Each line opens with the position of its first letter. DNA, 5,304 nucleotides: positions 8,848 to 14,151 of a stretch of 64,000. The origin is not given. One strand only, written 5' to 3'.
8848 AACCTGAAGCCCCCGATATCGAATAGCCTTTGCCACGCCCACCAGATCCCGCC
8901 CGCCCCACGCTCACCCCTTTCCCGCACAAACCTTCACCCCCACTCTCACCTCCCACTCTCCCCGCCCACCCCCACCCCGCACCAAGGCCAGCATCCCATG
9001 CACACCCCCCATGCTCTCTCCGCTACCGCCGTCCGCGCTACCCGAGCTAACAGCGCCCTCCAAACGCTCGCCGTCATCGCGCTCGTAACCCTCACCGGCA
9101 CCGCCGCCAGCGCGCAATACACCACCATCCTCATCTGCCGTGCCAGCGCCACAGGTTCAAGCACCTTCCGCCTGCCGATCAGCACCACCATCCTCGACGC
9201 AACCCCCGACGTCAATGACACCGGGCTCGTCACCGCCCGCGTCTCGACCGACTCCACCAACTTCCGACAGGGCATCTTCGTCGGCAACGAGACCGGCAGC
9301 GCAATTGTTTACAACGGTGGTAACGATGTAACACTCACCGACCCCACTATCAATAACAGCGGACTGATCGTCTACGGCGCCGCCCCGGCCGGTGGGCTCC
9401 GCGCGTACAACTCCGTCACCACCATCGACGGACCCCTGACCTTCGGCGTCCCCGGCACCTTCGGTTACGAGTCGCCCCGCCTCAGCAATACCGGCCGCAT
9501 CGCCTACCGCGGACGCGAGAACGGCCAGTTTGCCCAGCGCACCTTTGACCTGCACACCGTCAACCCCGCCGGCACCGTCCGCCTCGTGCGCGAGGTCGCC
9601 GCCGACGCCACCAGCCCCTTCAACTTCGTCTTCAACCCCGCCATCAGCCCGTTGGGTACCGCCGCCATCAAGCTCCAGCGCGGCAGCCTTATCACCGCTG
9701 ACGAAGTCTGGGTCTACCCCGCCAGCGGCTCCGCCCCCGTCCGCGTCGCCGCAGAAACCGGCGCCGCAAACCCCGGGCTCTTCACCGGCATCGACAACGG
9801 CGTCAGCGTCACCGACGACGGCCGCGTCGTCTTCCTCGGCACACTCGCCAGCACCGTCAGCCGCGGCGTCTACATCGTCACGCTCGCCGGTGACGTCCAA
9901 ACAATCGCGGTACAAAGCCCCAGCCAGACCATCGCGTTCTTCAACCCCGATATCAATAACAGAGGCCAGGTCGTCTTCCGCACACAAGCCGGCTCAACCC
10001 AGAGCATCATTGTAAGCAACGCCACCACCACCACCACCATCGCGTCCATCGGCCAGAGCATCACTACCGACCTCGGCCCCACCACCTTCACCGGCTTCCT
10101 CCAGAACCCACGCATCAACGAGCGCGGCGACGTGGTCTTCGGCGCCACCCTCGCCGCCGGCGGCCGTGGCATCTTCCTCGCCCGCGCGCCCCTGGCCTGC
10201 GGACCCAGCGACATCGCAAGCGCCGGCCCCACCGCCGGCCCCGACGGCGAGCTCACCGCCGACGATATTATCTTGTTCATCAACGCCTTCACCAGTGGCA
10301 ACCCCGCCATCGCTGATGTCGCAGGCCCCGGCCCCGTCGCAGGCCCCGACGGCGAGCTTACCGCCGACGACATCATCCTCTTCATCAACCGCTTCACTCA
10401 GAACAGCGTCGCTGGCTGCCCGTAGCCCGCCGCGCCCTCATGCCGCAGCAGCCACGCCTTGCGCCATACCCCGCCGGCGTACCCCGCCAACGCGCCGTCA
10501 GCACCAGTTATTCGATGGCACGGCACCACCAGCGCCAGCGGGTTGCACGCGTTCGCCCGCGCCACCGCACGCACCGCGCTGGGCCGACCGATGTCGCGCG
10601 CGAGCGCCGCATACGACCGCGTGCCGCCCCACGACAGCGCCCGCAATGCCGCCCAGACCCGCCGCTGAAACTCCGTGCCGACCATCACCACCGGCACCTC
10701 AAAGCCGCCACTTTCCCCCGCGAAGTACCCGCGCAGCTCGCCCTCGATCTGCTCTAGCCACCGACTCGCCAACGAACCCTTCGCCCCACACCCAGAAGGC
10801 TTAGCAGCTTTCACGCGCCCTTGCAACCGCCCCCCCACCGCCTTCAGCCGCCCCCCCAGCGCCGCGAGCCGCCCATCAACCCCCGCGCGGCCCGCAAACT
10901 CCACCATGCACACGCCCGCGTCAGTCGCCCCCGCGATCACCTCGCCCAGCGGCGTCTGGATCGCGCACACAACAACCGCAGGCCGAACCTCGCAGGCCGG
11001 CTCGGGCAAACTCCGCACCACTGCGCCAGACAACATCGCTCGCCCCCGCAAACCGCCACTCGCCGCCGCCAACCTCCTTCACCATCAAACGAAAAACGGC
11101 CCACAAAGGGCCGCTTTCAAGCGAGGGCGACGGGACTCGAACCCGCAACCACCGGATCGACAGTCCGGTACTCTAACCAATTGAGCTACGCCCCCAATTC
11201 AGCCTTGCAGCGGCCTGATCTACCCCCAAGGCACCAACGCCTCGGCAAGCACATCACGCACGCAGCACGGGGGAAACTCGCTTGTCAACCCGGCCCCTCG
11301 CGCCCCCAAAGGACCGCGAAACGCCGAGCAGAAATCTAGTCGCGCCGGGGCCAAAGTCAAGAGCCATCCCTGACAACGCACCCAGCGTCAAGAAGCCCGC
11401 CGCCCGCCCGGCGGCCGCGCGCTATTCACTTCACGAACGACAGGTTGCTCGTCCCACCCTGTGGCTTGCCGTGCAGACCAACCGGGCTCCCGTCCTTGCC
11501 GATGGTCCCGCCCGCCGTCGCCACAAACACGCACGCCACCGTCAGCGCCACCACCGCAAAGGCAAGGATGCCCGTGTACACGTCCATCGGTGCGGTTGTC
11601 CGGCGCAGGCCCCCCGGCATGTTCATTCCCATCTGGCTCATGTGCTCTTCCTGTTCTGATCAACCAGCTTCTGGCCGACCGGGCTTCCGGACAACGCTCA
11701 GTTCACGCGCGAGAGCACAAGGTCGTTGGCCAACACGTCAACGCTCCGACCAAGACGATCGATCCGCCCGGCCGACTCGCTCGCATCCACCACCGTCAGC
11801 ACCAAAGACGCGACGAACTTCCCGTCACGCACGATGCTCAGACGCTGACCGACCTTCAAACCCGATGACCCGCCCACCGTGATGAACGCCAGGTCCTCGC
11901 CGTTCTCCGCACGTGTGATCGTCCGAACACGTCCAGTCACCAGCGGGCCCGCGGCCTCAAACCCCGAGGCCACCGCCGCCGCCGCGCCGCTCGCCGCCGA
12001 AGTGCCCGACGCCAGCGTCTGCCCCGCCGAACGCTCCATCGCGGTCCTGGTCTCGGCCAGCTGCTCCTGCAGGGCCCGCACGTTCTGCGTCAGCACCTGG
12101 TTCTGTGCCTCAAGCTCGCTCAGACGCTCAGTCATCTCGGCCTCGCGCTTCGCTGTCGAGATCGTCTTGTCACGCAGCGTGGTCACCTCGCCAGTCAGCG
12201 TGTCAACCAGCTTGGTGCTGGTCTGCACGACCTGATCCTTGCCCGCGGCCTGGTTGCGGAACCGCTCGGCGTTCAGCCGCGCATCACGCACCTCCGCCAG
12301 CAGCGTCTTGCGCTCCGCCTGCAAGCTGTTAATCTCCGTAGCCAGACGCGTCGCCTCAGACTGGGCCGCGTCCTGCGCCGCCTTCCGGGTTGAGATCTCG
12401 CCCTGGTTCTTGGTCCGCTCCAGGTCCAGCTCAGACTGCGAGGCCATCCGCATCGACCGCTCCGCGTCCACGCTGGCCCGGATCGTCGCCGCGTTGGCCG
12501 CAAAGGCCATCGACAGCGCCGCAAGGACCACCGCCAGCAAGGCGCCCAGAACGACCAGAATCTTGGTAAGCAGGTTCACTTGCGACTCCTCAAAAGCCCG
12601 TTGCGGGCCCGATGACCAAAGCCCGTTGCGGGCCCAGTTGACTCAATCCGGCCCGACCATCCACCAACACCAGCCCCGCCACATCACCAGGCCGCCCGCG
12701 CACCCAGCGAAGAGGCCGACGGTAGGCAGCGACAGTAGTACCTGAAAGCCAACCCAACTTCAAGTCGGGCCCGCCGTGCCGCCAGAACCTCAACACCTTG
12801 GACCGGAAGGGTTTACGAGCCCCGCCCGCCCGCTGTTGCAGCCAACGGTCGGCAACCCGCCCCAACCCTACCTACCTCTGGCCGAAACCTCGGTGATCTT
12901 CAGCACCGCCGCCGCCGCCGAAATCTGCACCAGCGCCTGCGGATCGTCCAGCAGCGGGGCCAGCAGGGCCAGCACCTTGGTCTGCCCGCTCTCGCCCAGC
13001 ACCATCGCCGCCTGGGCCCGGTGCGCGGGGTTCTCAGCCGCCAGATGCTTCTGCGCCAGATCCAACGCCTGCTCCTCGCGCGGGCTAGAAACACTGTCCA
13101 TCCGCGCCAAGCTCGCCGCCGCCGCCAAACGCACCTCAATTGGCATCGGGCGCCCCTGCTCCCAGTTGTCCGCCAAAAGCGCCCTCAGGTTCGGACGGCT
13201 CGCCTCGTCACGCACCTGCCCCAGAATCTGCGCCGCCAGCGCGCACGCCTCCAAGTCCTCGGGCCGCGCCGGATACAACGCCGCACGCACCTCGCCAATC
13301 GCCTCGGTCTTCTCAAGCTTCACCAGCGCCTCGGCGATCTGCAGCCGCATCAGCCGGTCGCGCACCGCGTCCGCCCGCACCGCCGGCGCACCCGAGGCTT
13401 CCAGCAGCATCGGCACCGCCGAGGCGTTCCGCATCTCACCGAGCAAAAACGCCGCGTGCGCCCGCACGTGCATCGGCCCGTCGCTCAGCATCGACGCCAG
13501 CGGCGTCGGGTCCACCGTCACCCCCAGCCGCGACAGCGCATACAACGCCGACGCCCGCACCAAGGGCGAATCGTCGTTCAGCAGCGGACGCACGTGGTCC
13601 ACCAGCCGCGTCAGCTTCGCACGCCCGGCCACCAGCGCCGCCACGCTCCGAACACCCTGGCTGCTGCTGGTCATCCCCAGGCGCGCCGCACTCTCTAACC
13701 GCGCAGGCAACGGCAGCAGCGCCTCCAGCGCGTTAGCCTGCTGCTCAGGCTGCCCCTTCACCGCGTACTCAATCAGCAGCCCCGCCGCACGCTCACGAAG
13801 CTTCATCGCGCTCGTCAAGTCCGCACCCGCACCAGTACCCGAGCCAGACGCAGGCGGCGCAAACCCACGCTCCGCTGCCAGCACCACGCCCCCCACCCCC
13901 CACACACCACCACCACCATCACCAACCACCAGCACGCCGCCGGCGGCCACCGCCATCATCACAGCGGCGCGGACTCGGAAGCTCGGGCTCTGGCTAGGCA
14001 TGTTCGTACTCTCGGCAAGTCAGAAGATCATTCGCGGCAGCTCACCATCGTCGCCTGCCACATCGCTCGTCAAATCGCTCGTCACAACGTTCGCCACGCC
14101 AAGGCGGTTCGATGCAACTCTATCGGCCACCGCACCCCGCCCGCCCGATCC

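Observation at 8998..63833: Seven secreted proteins share one C-terminal twin-repeat Cys...Gly-Cys module (dockerin / EF-hand-like anchoring system)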

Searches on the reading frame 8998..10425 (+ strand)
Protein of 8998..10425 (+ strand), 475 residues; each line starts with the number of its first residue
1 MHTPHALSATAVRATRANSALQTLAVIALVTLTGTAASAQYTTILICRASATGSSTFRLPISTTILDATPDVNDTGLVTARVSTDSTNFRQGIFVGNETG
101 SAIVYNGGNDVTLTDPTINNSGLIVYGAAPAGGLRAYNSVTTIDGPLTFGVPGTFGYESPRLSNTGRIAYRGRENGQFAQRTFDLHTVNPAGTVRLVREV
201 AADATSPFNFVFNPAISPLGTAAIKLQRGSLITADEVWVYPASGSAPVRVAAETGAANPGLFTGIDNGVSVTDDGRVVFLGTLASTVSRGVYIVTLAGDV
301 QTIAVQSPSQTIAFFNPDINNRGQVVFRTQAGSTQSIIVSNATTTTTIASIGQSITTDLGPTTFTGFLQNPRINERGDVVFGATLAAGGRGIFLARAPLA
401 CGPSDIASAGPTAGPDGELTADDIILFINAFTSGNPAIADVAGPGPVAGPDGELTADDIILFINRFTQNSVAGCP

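Call 4: search_protein_families(library=ncbifam, proteins=[window:8998-10425:+], max_evalue=0.01)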
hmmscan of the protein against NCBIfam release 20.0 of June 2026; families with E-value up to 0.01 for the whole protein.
window:8998-10425:+ (475 aa): 3 families
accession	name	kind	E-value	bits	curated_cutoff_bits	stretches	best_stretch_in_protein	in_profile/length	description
NF045523.1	MXAN_5453_fam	exception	5.7e-19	68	500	1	108-418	89-426/544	MXAN_5453 family MXYO-CTERM-anchored protein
NF041540.1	dockerin_GC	domain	3.6e-17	62.5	29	1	401-468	1-65/67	GC-type dockerin domain-anchored protein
TIGR05002.1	NxxGxxAF_repeat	domain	1.5e-09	37.6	50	2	314-354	4-52/57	choice-of-anchor tandem repeat NxxGxxAF-containing protein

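Call 5: search_protein_families(library=pfam, proteins=[window:8998-10425:+], max_evalue=0.1)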
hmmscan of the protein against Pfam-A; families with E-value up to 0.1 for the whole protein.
window:8998-10425:+ (475 aa): 1 family
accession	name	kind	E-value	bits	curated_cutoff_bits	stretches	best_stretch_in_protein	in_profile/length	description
PF00595.29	PDZ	-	0.069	14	23.2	0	444-465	34-54/81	PDZ domain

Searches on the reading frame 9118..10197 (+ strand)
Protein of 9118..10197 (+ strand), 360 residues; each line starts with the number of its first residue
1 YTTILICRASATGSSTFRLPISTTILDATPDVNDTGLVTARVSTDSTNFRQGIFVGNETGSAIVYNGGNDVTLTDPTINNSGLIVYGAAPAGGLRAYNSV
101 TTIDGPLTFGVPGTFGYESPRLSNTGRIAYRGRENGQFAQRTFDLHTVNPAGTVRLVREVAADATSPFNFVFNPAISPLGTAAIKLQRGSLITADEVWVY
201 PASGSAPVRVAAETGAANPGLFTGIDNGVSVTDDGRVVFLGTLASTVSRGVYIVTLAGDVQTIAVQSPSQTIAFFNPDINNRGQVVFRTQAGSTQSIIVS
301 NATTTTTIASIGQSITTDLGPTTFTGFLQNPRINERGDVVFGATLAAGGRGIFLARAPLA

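Call 56: find_homologous_proteins(query=window:9118-10197:+, max_evalue=0.00001)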
Query window:9118-10197:+ (360 aa): 8 proteins with E <= 0.00001 among 8000 candidates.
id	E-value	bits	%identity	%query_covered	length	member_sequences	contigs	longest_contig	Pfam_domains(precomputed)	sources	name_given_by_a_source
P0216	1.3e-224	763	99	100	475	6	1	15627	-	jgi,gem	-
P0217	5.3e-112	393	57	100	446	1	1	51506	-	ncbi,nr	ncbi:MAG TPA: choice-of-anchor tandem repeat NxxGxxAF-containing protein [Phycisphaerales bacterium]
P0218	2.5e-104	367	55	100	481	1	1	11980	-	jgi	jgi:hypothetical protein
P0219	1.1e-103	365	54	99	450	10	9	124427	-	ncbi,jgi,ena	ncbi:MAG: hypothetical protein ACK5ZG_07125 [Phycisphaerae bacterium]|jgi:hypothetical protein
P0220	1.2e-98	349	52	99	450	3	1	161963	-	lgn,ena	-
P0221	3.1e-23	101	31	98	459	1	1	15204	PF24251.2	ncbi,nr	ncbi:MAG: hypothetical protein IBJ10_04680 [Phycisphaerales bacterium]|nr:hypothetical protein [Phyc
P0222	6.7e-7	47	30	36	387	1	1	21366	PF07589.17,PF24251.2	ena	-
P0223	2.2e-6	45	26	92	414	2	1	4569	PF24251.2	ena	-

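Call 60: search_protein_families(library=ncbifam, proteins=[P0217, P0219, P0221, P0222, P0223], max_evalue=0.01)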
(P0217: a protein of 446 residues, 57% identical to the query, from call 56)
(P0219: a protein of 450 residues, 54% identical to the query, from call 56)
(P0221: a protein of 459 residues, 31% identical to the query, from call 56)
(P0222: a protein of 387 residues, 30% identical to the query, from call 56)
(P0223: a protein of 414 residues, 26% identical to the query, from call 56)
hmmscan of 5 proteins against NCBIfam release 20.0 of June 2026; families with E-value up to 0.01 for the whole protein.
P0217 (446 aa): 2 families
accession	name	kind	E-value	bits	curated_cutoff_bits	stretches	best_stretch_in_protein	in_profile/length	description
NF045523.1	MXAN_5453_fam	exception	2.5e-25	89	500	1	13-344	3-356/544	MXAN_5453 family MXYO-CTERM-anchored protein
TIGR05002.1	NxxGxxAF_repeat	domain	1.4e-14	53.8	50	2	295-336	4-52/57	choice-of-anchor tandem repeat NxxGxxAF-containing protein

P0219 (450 aa): 2 families
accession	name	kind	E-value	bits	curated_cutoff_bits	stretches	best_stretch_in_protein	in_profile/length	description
NF045523.1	MXAN_5453_fam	exception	1.9e-30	105.9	500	1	16-349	4-356/544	MXAN_5453 family MXYO-CTERM-anchored protein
TIGR05002.1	NxxGxxAF_repeat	domain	6e-11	42.1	50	2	257-290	9-47/57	choice-of-anchor tandem repeat NxxGxxAF-containing protein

P0221 (459 aa): 3 families
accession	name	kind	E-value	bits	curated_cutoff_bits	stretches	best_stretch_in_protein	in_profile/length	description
NF045523.1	MXAN_5453_fam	exception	3.9e-80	269.9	500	1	13-412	7-416/544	MXAN_5453 family MXYO-CTERM-anchored protein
TIGR05002.1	NxxGxxAF_repeat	domain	3.1e-25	87.9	50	3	251-292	3-50/57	choice-of-anchor tandem repeat NxxGxxAF-containing protein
NF041540.1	dockerin_GC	domain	4e-06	27.1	29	1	406-458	3-66/67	GC-type dockerin domain-anchored protein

P0222 (387 aa): 9 families
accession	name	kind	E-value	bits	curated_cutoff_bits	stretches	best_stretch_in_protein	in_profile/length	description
TIGR05002.1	NxxGxxAF_repeat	domain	4.6e-32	109.8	50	4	82-126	1-50/57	choice-of-anchor tandem repeat NxxGxxAF-containing protein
NF045523.1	MXAN_5453_fam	exception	1.5e-06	27.1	500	0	31-147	187-321/544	MXAN_5453 family MXYO-CTERM-anchored protein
NF038129.1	PEP_NF038129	equivalog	3e-06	27.2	65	1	341-381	156-193/194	NF038129 family PEP-CTERM protein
NF033554.9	floc_PepA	equivalog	0.00011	22.1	80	1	222-381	119-259/261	flocculation-associated PEP-CTERM protein PepA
TIGR02595.1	PEP_CTERM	domain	0.00039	21.1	16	1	359-379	1-21/24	PEP-CTERM sorting domain-containing protein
NF038125.1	PEP_CTERM_THxN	subfamily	0.0033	17.1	85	1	357-380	220-244/246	THxN family PEP-CTERM protein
NF038124.1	PEP_CTERM_TLD_A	exception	0.0046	16.6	100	1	351-381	203-233/235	PEP_CTERM-anchored TLD domain-containing protein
NF041927.1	Xrt_dep_XDP1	equivalog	0.0058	16.6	125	0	357-381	217-241/242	exosortase-dependent surface protein XDP1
NF038119.1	PEP_CTERM_MHFG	equivalog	0.0065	16.8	100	1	348-382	225-259/260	MHFG family PEP-CTERM protein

P0223 (414 aa): 2 families
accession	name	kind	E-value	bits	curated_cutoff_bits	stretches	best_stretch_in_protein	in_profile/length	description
NF045523.1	MXAN_5453_fam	exception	1.2e-41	142.8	500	1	33-407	8-404/544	MXAN_5453 family MXYO-CTERM-anchored protein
TIGR05002.1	NxxGxxAF_repeat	domain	3.9e-11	42.7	50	2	307-350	6-56/57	choice-of-anchor tandem repeat NxxGxxAF-containing protein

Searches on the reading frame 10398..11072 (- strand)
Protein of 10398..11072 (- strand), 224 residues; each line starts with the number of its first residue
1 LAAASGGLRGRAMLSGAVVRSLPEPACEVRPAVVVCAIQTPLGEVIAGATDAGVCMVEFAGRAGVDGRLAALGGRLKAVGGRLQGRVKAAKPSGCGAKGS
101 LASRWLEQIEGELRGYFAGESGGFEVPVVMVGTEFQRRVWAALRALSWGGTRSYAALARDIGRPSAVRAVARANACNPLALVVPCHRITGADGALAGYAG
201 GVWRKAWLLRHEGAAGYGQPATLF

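Call 10: search_protein_families(library=pfam, proteins=[window:10398-11072:-], max_evalue=0.001)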
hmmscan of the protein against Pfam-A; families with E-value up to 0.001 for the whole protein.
window:10398-11072:- (224 aa): 1 family
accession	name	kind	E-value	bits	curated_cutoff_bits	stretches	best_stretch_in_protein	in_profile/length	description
PF01035.26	DNA_binding_1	-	2.2e-30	104.8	27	1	134-214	1-81/81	6-O-methylguanine DNA methyltransferase, DNA binding domain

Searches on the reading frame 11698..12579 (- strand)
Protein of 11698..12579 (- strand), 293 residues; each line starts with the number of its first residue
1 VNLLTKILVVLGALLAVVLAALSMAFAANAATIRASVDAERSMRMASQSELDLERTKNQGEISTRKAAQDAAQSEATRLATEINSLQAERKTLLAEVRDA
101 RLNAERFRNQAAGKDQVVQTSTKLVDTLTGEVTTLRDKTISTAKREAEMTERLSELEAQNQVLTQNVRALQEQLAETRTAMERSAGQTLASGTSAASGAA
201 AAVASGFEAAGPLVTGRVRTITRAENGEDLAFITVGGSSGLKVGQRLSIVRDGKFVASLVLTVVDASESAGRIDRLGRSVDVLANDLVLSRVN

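Call 10: search_protein_families(library=pfam, proteins=[window:11698-12579:-], max_evalue=0.001)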
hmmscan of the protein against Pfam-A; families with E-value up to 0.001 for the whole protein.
window:11698-12579:- (293 aa): 0 families

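Call 38: search_protein_families(library=ncbifam, proteins=[window:11698-12579:-], max_evalue=0.01)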
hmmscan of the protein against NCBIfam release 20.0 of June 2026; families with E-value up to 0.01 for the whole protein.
window:11698-12579:- (293 aa): 5 families
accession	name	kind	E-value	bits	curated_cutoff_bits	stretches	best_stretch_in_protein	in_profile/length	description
TIGR04523.1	Mplasa_alph_rch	subfamily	0.00019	19.5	270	1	49-184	120-251/745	helix-rich protein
TIGR02168.1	SMC_prok_B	equivalog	0.00024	19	567.35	1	46-186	307-861/1181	chromosome segregation protein SMC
TIGR02169.1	SMC_prok_A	equivalog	0.00051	17.8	729.4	1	36-184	299-447/1165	chromosome segregation protein SMC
NF045487.1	ASRP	equivalog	0.0021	16.7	300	1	54-182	135-266/593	archaea-specific SMC-related protein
NF038218.1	IcmG_DotF_IVB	equivalog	0.0067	16.1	200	0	129-183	111-156/266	type IVB secretion system protein IcmG/DotF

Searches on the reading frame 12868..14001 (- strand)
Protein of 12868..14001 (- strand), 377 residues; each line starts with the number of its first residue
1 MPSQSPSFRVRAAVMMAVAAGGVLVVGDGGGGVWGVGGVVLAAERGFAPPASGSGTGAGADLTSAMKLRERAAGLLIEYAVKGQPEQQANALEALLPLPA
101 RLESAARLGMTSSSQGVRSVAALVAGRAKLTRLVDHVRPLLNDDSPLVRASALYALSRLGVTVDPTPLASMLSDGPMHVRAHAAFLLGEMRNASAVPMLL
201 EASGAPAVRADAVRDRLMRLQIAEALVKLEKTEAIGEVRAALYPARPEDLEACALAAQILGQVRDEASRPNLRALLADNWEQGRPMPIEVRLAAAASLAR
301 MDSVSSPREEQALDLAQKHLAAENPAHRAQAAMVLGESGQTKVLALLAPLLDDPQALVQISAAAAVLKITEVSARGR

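Call 10: search_protein_families(library=pfam, proteins=[window:12868-14001:-], max_evalue=0.001)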
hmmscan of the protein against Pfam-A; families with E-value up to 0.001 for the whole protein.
window:12868-14001:- (377 aa): 4 families
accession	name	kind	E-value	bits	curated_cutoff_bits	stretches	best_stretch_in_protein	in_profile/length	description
PF13646.12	HEAT_2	-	1.5e-22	80.1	27.7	2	288-365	14-86/88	HEAT repeats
PF02985.28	HEAT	-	2e-09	37.2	23.5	1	133-159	1-27/31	HEAT repeat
PF13513.12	HEAT_EZ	-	2.3e-06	28.4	27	1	130-159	22-55/55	HEAT-like repeat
PF12717.13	Cnd1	-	5.7e-05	23.7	26.4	0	130-194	19-89/162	non-SMC mitotic condensation complex subunit 1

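Call 46: search_protein_families(library=ncbifam, proteins=[window:12868-14001:-], max_evalue=0.01)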
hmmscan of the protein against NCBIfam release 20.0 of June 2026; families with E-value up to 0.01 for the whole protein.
window:12868-14001:- (377 aa): 4 families
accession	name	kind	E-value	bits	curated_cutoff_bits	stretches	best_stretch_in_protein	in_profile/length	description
NF045915.1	PhycobilmeDegNblB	equivalog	1.7e-07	31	300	1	113-235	79-194/214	phycobilisome degradation protein NblB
NF010374.0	PRK13800.1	equivalog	2.4e-07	29.4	1196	1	112-213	754-860/898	fumarate reductase/succinate dehydrogenase flavoprotein subunit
NF045662.1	DVU0298_fam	equivalog_domain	5.4e-05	22.9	75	0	310-357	144-191/213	DVU0298 family protein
NF058502.1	phyc_lyase_CpcE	equivalog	5.6e-05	22.8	330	1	177-321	16-157/260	C-phycocyanin alpha-cysteine-84 phycocyanobilin lyase subunit CpcE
